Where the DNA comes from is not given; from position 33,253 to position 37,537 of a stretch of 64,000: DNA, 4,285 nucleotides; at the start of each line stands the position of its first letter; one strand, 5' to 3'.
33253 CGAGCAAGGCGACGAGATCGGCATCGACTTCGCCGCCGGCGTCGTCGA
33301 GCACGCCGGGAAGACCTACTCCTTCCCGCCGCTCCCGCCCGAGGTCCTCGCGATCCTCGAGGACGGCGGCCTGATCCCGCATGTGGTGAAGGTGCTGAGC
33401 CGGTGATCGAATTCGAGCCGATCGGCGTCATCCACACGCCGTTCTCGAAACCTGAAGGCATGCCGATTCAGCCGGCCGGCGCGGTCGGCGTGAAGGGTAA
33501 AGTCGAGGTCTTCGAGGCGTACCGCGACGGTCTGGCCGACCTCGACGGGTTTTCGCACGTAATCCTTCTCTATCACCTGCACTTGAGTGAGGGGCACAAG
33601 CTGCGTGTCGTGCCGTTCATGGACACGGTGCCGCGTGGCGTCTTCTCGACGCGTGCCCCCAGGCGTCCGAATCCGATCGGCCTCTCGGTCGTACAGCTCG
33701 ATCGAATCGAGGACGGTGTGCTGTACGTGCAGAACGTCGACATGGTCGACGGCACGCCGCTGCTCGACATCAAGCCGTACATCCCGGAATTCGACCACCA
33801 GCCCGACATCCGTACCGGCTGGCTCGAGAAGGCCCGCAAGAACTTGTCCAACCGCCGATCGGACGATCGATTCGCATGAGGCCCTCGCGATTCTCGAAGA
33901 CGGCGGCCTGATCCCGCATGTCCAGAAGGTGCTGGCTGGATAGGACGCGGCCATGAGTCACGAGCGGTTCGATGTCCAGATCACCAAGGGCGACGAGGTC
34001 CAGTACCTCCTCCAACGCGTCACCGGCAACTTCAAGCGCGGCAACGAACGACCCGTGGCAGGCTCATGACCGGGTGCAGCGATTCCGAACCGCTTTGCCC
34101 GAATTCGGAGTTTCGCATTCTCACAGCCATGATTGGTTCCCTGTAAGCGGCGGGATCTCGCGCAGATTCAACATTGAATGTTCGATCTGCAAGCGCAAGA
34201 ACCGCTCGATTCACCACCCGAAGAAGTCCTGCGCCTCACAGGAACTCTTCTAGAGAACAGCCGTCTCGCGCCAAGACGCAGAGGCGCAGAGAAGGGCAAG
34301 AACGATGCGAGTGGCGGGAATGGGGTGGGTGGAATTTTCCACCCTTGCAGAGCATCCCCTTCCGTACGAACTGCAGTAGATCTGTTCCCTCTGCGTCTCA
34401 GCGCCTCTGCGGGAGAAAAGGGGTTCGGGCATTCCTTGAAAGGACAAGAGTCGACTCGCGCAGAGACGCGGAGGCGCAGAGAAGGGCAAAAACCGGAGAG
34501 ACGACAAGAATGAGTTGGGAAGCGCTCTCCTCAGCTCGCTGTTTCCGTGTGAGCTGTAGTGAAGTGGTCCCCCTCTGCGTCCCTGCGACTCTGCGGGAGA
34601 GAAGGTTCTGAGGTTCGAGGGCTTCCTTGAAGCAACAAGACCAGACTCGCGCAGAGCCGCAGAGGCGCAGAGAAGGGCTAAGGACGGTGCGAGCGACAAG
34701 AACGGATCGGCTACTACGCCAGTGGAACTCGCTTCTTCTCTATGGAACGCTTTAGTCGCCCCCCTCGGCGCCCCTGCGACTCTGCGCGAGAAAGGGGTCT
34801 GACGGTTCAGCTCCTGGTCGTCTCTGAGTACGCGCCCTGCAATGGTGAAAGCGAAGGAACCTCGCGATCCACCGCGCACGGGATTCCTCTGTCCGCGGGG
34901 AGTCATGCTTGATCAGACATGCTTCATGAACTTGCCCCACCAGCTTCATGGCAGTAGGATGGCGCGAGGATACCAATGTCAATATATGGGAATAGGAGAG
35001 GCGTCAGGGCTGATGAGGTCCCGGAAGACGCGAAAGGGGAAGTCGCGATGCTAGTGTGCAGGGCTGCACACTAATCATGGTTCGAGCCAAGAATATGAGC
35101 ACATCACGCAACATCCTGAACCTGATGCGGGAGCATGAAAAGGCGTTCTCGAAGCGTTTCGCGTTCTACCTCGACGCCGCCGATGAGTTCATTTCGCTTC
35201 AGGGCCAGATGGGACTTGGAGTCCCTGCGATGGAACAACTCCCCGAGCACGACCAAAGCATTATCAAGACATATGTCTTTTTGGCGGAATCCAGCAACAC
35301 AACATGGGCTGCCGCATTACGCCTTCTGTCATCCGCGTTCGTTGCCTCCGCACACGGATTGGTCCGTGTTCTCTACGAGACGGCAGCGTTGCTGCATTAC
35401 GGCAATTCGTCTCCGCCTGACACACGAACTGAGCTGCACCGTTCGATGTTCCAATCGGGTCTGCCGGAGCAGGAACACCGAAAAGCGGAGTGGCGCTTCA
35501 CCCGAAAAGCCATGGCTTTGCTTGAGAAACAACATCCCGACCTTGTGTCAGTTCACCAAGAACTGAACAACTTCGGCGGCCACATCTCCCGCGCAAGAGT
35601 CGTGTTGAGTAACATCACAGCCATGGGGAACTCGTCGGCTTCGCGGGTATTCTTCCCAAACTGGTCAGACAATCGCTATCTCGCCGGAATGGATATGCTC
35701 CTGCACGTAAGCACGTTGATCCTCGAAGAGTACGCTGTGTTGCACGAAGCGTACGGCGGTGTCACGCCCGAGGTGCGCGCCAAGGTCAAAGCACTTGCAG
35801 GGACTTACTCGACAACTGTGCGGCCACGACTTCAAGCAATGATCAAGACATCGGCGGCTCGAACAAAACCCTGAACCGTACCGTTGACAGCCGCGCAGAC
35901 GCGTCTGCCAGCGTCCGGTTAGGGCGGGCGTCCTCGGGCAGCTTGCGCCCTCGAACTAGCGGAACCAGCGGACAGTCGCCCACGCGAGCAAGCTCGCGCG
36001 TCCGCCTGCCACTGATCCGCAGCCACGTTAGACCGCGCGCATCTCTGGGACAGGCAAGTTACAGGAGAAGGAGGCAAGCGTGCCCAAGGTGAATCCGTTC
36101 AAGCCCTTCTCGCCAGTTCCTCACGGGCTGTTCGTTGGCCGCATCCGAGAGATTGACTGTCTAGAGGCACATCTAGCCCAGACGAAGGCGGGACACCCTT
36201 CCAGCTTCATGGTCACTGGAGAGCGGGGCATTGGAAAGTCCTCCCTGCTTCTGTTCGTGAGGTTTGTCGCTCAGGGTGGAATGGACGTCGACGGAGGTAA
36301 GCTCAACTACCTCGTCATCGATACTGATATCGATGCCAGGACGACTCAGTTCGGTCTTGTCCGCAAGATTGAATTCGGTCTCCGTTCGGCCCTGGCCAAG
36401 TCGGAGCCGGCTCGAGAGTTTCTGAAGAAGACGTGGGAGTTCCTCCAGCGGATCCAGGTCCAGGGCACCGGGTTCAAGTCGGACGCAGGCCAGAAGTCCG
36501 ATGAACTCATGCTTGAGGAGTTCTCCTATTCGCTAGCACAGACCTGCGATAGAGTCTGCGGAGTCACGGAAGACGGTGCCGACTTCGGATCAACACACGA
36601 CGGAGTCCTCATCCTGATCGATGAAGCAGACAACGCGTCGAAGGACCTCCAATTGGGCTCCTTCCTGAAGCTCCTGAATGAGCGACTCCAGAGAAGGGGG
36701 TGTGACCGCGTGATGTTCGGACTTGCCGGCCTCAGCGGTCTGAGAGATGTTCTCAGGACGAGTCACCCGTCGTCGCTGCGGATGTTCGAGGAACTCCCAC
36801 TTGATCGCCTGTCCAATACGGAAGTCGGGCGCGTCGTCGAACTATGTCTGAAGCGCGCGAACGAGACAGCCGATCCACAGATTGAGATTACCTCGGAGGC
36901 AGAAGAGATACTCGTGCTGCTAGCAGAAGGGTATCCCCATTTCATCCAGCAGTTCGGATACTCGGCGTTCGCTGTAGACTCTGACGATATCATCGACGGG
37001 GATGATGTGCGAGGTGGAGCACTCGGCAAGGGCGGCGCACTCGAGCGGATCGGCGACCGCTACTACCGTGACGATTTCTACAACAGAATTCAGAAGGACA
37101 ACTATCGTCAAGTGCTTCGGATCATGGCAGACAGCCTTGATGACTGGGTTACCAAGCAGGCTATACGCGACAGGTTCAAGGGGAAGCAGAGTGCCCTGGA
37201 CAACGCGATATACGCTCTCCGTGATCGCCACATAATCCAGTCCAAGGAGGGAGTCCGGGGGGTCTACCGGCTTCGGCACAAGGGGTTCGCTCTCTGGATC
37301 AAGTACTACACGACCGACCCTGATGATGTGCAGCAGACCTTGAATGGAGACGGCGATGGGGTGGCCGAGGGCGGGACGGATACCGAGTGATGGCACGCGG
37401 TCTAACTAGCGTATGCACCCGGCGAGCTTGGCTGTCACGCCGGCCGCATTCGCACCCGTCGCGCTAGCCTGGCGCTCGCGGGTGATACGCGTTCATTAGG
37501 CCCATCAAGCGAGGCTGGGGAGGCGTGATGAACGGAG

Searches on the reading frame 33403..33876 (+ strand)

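Call 55: search_protein_families(library=pfam, proteins=[window:33403-33876:+], max_evalue=0.00001)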
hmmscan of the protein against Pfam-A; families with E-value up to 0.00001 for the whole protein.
window:33403-33876:+ (158 aa): 1 family
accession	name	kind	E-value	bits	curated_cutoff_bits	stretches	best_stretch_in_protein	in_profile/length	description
PF01980.22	TrmO_N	-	1e-40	139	26.8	1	19-131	1-116/116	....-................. O N-terminal domain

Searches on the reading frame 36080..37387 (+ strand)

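Call 56: search_protein_families(library=pfam, proteins=[window:36080-37387:+], max_evalue=0.00001)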
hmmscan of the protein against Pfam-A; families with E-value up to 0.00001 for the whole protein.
window:36080-37387:+ (436 aa): 1 family
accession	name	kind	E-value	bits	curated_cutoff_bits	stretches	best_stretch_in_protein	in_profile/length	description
PF13191.12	AAA_16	-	3.8e-10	41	32.6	1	18-199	2-159/167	AAA ATPase domain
